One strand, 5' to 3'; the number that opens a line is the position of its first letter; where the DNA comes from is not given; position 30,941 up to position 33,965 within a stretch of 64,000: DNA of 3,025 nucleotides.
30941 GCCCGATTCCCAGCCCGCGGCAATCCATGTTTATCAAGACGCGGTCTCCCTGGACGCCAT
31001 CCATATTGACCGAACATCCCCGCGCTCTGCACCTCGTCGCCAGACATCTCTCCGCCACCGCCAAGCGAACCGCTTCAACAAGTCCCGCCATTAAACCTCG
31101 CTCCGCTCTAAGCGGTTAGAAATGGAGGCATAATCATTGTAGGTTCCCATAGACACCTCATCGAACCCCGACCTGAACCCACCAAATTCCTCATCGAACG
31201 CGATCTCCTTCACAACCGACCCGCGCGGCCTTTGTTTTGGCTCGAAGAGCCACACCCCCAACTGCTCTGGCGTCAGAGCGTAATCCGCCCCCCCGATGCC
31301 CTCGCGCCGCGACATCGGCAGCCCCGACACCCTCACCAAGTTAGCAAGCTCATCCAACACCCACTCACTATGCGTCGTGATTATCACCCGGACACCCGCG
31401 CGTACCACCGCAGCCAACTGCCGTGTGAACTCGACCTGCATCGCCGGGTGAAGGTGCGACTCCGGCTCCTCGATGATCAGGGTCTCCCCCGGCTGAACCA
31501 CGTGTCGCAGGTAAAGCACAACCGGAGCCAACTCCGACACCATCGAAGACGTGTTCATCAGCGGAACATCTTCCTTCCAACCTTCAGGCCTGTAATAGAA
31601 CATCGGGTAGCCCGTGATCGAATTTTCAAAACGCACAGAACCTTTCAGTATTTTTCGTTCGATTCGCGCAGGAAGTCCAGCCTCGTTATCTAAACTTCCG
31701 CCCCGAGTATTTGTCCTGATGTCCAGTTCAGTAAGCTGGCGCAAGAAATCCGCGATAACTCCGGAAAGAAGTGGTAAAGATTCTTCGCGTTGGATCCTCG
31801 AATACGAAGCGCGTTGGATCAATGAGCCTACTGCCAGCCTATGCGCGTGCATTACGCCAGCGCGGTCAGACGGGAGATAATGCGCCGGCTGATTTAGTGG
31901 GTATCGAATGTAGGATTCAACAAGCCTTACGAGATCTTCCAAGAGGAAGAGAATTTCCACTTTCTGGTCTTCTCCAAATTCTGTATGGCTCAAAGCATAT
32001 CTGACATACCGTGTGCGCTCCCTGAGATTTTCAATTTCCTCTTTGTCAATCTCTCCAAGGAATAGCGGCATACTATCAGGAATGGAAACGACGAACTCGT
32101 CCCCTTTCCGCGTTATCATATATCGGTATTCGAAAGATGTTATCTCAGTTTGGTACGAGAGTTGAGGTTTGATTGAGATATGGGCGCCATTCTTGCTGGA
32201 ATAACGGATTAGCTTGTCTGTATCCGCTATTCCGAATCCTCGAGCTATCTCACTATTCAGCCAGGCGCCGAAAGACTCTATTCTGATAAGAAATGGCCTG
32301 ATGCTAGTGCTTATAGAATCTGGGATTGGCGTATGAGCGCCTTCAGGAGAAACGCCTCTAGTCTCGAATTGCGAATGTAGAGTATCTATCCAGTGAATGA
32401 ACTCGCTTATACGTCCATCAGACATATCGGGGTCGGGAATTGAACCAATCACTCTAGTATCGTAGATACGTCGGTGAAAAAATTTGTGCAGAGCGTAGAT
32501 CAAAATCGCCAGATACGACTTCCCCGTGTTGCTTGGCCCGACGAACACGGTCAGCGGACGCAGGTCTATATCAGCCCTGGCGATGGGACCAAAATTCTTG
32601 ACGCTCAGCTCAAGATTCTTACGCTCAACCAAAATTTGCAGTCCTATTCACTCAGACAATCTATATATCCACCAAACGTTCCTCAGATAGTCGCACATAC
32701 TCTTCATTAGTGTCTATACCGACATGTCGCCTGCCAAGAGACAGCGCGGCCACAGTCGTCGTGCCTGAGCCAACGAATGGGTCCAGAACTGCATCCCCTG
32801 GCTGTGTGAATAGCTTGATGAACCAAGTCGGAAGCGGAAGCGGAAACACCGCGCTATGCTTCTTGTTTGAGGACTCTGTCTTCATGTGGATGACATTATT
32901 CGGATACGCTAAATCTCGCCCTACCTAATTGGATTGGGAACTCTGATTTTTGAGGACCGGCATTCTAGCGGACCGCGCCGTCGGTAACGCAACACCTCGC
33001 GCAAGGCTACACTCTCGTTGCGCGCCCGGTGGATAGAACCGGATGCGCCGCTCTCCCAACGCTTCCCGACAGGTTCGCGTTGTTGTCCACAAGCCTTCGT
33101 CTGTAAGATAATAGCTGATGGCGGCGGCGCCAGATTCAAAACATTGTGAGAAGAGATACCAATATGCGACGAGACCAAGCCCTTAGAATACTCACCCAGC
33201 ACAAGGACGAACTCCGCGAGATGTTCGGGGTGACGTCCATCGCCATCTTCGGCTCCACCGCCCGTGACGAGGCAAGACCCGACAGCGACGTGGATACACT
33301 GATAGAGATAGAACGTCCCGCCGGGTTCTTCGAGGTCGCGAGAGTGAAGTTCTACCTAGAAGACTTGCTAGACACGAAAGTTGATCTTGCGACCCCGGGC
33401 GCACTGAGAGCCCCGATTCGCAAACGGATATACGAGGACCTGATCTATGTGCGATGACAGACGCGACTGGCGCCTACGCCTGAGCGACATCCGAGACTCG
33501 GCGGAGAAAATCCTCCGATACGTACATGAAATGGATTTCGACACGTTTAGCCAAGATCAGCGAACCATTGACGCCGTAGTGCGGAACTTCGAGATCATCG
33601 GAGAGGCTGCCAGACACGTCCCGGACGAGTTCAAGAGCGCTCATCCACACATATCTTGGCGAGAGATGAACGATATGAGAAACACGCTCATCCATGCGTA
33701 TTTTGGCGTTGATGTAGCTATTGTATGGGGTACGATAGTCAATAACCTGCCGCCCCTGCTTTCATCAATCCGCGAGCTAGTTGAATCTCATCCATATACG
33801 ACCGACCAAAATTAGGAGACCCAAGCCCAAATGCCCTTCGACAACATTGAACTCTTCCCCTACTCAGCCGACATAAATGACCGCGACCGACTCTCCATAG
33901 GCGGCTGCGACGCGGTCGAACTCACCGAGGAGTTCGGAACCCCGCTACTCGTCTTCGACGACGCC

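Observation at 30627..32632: Translationally coupled ABC-type ATPase and small PD-(D/E)xK-like protein: candidate uncharacterised defence module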

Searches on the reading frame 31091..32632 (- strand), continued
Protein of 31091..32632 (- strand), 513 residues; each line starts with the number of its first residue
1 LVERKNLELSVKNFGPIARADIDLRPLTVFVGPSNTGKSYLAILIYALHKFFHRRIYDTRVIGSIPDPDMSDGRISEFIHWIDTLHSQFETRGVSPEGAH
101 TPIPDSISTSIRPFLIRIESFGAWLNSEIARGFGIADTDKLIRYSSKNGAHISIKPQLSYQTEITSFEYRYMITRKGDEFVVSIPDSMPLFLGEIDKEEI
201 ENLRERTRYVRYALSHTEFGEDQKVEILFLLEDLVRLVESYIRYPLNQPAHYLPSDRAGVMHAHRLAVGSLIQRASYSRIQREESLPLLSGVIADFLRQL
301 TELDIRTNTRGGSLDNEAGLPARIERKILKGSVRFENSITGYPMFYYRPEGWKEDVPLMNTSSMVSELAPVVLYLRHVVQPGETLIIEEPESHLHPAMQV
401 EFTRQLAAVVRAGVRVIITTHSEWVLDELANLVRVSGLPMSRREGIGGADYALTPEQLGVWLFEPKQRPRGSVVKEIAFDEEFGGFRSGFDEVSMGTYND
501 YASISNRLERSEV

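Call 55: find_encoding_contigs(protein=P0093, flank=8000, max_places=1)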
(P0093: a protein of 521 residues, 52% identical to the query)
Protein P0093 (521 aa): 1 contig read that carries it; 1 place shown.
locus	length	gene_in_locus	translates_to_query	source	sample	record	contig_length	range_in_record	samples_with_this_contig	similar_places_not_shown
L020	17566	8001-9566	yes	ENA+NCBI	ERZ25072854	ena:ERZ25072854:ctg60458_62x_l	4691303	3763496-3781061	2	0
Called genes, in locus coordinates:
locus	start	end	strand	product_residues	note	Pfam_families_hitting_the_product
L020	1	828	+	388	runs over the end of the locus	PF00696:AA_kinase, PF01472:PUA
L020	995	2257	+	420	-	PF00171:Aldedh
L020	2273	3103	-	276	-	PF01790:LGT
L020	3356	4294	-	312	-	PF03687:UPF0164 (faint), PF19572:PorV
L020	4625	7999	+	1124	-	PF18731:HEPN_Swt1 (weak), PF04465:DUF499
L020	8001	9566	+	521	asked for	PF13175:AAA_15, PF13304:AAA_21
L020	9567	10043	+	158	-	-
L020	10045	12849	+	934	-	PF06634:DUF1156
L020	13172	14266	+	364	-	PF13784:Fic_N, PF02661:Fic, PF21248:SoFic-like_C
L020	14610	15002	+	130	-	PF01541:GIY-YIG (faint)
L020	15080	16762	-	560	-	PF01593:Amino_oxidase, PF13450:NAD_binding_8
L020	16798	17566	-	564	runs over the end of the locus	PF00920:ILVD_EDD_N, PF24877:ILV_EDD_C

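Call 56: find_encoding_contigs(protein=P0063, flank=8000, max_places=1)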
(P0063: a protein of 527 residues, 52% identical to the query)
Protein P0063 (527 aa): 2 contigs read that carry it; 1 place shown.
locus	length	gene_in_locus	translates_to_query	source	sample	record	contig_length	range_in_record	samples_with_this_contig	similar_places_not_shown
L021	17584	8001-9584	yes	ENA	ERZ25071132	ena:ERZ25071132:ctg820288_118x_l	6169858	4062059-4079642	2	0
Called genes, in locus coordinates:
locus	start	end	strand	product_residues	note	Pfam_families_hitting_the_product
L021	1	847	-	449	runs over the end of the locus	PF04542:Sigma70_r2, PF08281:Sigma70_r4_2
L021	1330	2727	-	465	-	PF04542:Sigma70_r2, PF08281:Sigma70_r4_2 (weak)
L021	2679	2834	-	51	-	-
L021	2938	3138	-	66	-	-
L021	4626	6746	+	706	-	PF18731:HEPN_Swt1, PF04465:DUF499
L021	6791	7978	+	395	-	-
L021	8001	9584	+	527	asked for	PF13175:AAA_15 (weak), PF13304:AAA_21, PF13175:AAA_15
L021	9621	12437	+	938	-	PF06634:DUF1156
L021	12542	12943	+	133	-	PF13366:PDDEXK_3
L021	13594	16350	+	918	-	PF06634:DUF1156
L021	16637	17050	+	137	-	-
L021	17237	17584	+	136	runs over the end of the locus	-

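Call 66: search_solved_structures(query=A5, max_evalue=0.001)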
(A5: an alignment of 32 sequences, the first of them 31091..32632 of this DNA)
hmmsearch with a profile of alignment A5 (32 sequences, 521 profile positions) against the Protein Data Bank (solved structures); distinct sequences matched with E-value up to 0.001: 3.
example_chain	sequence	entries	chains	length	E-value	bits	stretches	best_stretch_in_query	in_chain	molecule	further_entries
6p74_A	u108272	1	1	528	1.1e-05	27.6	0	391-430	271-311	Putative ATP-dependent endonuclease of the OLD family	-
9n69_A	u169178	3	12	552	0.00063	21.9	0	392-437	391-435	AAA family ATPase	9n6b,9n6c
9u9y_A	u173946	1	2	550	0.00098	21.2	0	391-435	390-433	AAA family ATPase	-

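Call 74: find_encoding_contigs(protein=P0028, flank=6000, max_places=2)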
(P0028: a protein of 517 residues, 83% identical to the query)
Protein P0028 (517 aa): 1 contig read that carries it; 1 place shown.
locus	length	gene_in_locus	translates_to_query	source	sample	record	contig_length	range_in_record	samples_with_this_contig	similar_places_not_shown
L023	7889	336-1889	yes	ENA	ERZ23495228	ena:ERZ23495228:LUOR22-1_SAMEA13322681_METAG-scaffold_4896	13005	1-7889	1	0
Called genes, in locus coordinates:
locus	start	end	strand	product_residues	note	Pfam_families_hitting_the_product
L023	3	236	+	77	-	?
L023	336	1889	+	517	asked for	PF13175:AAA_15, PF13304:AAA_21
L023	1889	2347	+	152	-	-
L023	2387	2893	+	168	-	PF04073:tRNA_edit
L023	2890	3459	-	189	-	PF22742:PspAB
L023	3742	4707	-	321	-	PF01435:Peptidase_M48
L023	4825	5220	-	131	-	PF00903:Glyoxalase, PF13669:Glyoxalase_4, PF18029:Glyoxalase_6 (weak)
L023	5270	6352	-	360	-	PF01070:FMN_dh, PF00478:IMPDH (weak), PF03060:NMO (weak)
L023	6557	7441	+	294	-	PF00378:ECH_1, PF16113:ECH_2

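Call 77: predict_structure(alignment_id=A5)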
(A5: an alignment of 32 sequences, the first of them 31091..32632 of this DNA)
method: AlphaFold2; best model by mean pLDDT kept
length: 513 residues; sequences in the alignment: 32
mean_pLDDT: 59.5   pTM: 0.57
mean pLDDT of the five models: 59.5, 55.9, 55.5, 53.5, 53.1
residues with pLDDT >= 90: 12; 70-90: 196; 50-70: 100; < 50: 205
segments of 3 or more residues with pLDDT < 50: 1-4, 26-35, 57-63, 160-162, 247-335, 337-345, 349-379, 462-479, 481-484, 487-513
pLDDT, mean of each block of 10 residues (from residue 1): 56 81 55 52 74 59 58 86 84 56 84 81 83 73 80 73 68 89 83 79 89 79 82 81 52 35 30 27 35 47 35 36 38 43 43 42 36 45 55 59 70 63 73 79 71 71 42 39 44 28 23 29
secondary structure, 60 per line:
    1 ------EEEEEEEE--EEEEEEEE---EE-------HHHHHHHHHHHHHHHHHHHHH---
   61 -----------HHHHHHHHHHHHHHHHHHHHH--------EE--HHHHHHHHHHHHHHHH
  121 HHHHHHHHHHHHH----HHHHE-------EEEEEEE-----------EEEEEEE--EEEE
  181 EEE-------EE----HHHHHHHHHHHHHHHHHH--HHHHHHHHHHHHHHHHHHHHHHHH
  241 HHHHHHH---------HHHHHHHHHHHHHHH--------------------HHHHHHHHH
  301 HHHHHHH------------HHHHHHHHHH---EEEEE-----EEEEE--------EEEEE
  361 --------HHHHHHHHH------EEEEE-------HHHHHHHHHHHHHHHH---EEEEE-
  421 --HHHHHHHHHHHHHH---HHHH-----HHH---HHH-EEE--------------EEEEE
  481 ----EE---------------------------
elements in order: E7-14 E17-24 H37-57 H72-92 H105-133 H138-141 E150-156 E168-174 E177-183 H197-214 H217-247 H257-271 H292-307 H320-329 E333-337 E343-347 E356-360 H369-377 E384-388 H396-411 E415-419 H423-436 H440-443 E459-461 E476-480

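Call 83: fold_search(model_id=the predicted structure, library=pdb)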
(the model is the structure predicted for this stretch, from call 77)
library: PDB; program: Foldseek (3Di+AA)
matches with E <= 10: 570; with E <= 0.001: 61
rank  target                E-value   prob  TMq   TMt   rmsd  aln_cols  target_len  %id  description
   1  9kjy_D                2.3e-06  1.00  0.19  0.19  17.7       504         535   13  Cryo-EM structure of the Retron-Eco7 complex (state 2) (released 2025-11-12)
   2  9kjy_E                3.5e-06  1.00  0.20  0.20  16.2       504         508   14  Cryo-EM structure of the Retron-Eco7 complex (state 2) (released 2025-11-12)
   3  9kjx_C                3.7e-06  1.00  0.19  0.19  17.5       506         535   14  Cryo-EM structure of the Retron-Eco7 complex (state 1) (released 2025-11-12)
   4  9kjx_D                3.7e-06  1.00  0.19  0.19  17.6       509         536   14  Cryo-EM structure of the Retron-Eco7 complex (state 1) (released 2025-11-12)
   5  9kjz_C                4.3e-06  1.00  0.18  0.18  17.6       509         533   12  Cryo-EM structure of the Retron-Eco7 complex (state 3) (released 2025-11-12)
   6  9kjx_E                5.5e-06  1.00  0.21  0.21  16.2       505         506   14  Cryo-EM structure of the Retron-Eco7 complex (state 1) (released 2025-11-12)
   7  6p74                  6.1e-06  1.00  0.21  0.21  18.4       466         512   15  OLD nuclease from Thermus Scotoductus (released 2020-01-29)
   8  9kjx_B                6.8e-06  1.00  0.19  0.19  16.5       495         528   14  Cryo-EM structure of the Retron-Eco7 complex (state 1) (released 2025-11-12)
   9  9nnb_D                7.9e-06  1.00  0.24  0.24  12.8       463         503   14  Cryo-EM structure of the Retron Ec78 complex, PtuA:PtuB:RT (4:2:1) (released 2025-10-08)
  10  9kjz_B                9.7e-06  1.00  0.20  0.20  16.4       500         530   15  Cryo-EM structure of the Retron-Eco7 complex (state 3) (released 2025-11-12)
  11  9kk2_E                1.0e-05  1.00  0.20  0.19  16.2       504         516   14  Cryo-EM structure of the Retron-Eco7 complex (state 5) (released 2025-11-12)
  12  9l7p_D                1.0e-05  1.00  0.21  0.23  18.4       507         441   14  Cryo-EM structure of retron Ec78 system complex (released 2025-12-10)
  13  9vhl_B                1.3e-05  1.00  0.22  0.28  13.8       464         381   14  cryoEM structure of retron-Eco7 complex (form II) (released 2026-01-07)
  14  9nnb_C                1.4e-05  1.00  0.21  0.20  17.4       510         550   13  Cryo-EM structure of the Retron Ec78 complex, PtuA:PtuB:RT (4:2:1) (released 2025-10-08)
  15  9n69_A                2.8e-05  1.00  0.22  0.21  16.7       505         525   12  Structure of the retron IA complex with HNH nuclease in the "down" orientation (released 2025-04-23)
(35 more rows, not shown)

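Call 88: search_protein_families(library=pfam, proteins=[L002:10695-11141:-, L002:10528-10698:-, L001:5814-6098:+, L019:10016-10438:+, L021:6791-7978:+, L018:10141-10848:+, L018:10845-11681:+], max_evalue=0.05)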
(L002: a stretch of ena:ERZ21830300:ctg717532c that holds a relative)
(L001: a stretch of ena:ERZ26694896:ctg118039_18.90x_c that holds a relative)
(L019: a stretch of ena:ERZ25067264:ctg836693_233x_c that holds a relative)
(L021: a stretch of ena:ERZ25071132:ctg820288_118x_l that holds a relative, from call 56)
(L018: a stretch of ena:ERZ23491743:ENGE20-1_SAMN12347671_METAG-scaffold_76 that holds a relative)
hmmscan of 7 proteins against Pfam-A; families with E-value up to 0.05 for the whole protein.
L002:10695-11141:- (148 aa): 1 family
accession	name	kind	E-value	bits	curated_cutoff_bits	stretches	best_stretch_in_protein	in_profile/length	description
PF05973.20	Gp49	-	2.3e-15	56.8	23.9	1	41-134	1-89/90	Phage derived protein Gp49-like (DUF891)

L002:10528-10698:- (56 aa): 0 families

L001:5814-6098:+ (94 aa): 0 families

L019:10016-10438:+ (140 aa): 0 families

L021:6791-7978:+ (395 aa): 0 families

L018:10141-10848:+ (235 aa): 0 families

L018:10845-11681:+ (278 aa): 0 families

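Call 89: find_encoding_contigs(protein=window:31091-32632:-, flank=3000, max_places=2)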
Protein window:31091-32632:- (513 aa): 2 contigs read that carry it; 1 place shown.
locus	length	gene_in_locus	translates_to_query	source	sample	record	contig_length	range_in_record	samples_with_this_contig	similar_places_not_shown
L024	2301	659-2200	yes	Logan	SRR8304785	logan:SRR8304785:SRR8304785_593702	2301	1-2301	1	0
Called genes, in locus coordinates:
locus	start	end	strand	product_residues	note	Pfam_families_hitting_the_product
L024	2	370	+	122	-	?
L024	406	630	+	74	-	PF01555:N6_N4_Mtase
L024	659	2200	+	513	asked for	PF13175:AAA_15 (weak), PF13304:AAA_21, PF13175:AAA_15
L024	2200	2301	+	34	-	?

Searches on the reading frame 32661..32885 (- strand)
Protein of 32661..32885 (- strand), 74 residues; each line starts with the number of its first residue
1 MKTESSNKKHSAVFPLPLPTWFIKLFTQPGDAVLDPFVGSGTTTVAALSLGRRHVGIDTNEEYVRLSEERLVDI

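Call 3: search_protein_families(library=pfam, proteins=[window:32661-32885:-], max_evalue=0.1)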
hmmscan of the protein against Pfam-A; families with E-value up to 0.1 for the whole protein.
window:32661-32885:- (74 aa): 6 families
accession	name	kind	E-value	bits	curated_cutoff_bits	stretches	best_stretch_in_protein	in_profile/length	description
PF01555.25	N6_N4_Mtase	-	7.8e-22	78.7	26.7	1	4-69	156-221/221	DNA methylase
PF02086.21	MethyltransfD12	-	0.017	15.3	22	1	23-67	13-58/253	D12 class N6 adenine-specific DNA methyltransferase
PF06325.19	PrmA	-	0.019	14.9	22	1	26-69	158-202/296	Ribosomal protein L11 methyltransferase (PrmA)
PF13847.12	Methyltransf_31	-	0.022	14.9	27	1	29-70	3-47/145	Methyltransferase domain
PF01170.24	UPF0020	-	0.03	14.5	22.3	1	28-55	27-54/197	RMKL-like, methyltransferase domain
PF03602.21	Cons_hypoth95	-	0.081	13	24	1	30-65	42-78/182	Conserved hypothetical protein 95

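Call 4: search_protein_families(library=padloc, proteins=[window:32661-32885:-], max_evalue=0.1)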
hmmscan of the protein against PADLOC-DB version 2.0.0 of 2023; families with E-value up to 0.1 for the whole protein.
window:32661-32885:- (74 aa): 76 families (the best 25 are shown)
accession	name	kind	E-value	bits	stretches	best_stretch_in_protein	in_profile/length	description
PDLC03371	MTase_II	-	2.7e-23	80.9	1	3-71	184-252/260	Type II methyltransferase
PDLC03353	MTase_II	-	6.2e-22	76.4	1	5-71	182-250/260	Type II methyltransferase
PDLC03350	MTase_II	-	1e-20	72.4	1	8-73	232-297/312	Type II methyltransferase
PDLC03260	MTase_II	-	1.2e-20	71.8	1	6-70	242-306/349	Type II methyltransferase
PDLC03387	MTase_II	-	1.7e-20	71.3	1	2-72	206-276/289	Type II methyltransferase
PDLC03228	MTase_II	-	1.4e-16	59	1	5-72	139-206/227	Type II methyltransferase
PDLC03283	MTase_II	-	2e-16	58.2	1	4-73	204-273/352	Type II methyltransferase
PDLC03259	MTase_II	-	2.9e-16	57.3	1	7-71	191-255/423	Type II methyltransferase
PDLC03299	MTase_II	-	3.5e-16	57.5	1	6-71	192-257/296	Type II methyltransferase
PDLC03363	MTase_II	-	2.1e-15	54.9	1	7-71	54-118/294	Type II methyltransferase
PDLC03339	MTase_II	-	2e-14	51.2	1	20-71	220-271/399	Type II methyltransferase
PDLC03216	MTase_II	-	6.2e-14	49.8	1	2-72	186-256/364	Type II methyltransferase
PDLC03738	oMTase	-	1.7e-13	48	1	2-73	196-267/376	orphan methyltransferase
PDLC03323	MTase_II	-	2.8e-13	47.7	1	8-73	231-296/330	Type II methyltransferase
PDLC03246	MTase_II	-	4.9e-13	46.9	1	5-67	300-362/376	Type II methyltransferase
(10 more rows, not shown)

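Call 5: search_protein_families(library=ncbifam, proteins=[window:32661-32885:-], max_evalue=0.1)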
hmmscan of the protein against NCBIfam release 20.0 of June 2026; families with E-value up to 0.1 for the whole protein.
window:32661-32885:- (74 aa): 7 families
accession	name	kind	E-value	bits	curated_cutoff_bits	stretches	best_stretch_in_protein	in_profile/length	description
NF050803.1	DnaMtaseCcrMCaul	equivalog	4e-14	52.3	830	1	1-73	177-249/350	adenine-specific DNA-methyltransferase CcrM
NF010253.0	PRK13699.1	subfamily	3.7e-13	49.7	244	1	5-72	139-206/226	DNA methyltransferase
NF008572.0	PRK11524.1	equivalog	2.8e-10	39.8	292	1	10-71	195-256/294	adenine-specific DNA-methyltransferase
TIGR01177.1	TIGR01177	hypoth_equivalog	7.5e-05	22.2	316.55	1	28-65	181-218/330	TIGR01177 family methyltransferase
NF043040.1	corrin_prot_MT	hypoth_equivalog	0.00092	18.7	180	1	24-71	36-83/216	corrinoid protein-associated methyltransferase CpaM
NF041820.1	daptide_MTase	equivalog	0.0089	15.5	175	1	28-71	35-78/243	daptide-type RiPP biosynthesis methyltransferase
NF001790.0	PRK00517.3-3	equivalog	0.029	13.7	269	1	27-66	120-160/262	50S ribosomal protein L11 methyltransferase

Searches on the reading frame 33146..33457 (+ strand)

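Call 3: search_protein_families(library=pfam, proteins=[window:33146-33457:+], max_evalue=0.1)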
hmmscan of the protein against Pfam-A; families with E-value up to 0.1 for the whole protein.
window:33146-33457:+ (103 aa): 3 families
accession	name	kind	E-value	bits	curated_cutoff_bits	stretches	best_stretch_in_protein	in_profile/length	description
PF01909.29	NTP_transf_2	-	8.4e-17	61.8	21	1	17-102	2-93/93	Nucleotidyltransferase domain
PF18765.7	Polbeta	-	2e-08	34.7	26.9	1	22-97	6-82/93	Polymerase beta, Nucleotidyltransferase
PF22600.2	MTPAP-like_central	-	0.0047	17.5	27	1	17-59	27-69/139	Poly(A) RNA polymerase, mitochondrial-like, central palm domain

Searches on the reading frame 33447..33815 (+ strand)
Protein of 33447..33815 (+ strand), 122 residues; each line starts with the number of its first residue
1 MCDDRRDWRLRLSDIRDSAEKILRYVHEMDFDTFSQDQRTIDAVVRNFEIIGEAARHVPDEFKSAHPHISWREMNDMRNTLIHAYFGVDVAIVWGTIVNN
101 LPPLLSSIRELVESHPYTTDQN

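Call 3: search_protein_families(library=pfam, proteins=[window:33447-33815:+], max_evalue=0.1)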
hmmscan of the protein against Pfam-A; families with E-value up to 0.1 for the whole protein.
window:33447-33815:+ (122 aa): 1 family
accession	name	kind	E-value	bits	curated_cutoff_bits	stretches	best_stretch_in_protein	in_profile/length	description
PF01934.22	HepT-like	-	1.9e-30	105.4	23.5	1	15-110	1-119/120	Ribonuclease HepT-like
